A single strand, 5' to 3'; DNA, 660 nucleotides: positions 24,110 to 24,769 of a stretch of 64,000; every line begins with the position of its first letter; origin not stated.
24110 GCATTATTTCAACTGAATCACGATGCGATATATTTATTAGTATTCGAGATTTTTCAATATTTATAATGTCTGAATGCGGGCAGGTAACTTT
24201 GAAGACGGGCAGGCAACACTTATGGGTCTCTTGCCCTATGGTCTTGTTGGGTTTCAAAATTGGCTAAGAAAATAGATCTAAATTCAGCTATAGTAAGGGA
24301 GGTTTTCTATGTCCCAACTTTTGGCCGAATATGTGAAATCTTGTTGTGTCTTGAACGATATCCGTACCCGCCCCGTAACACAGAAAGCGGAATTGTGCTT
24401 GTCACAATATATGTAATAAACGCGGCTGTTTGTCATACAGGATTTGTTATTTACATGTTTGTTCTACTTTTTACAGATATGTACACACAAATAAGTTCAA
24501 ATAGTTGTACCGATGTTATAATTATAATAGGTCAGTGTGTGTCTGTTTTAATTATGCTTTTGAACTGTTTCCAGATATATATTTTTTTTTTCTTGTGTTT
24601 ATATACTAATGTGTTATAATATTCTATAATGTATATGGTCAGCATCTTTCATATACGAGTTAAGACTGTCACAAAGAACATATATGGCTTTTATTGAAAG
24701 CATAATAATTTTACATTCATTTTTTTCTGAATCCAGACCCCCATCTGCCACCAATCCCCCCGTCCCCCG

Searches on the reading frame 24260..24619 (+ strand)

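Call 13: search_protein_families(library=pfam, proteins=[window:24260-24619:+], max_evalue=0.01)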
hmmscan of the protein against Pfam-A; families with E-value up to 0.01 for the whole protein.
window:24260-24619:+ (119 aa): 1 family
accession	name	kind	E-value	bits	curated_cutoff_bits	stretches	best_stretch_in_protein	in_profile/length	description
PF08733.15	PalH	-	0.0011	18.6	34.1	1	28-111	88-173/332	PalH/RIM21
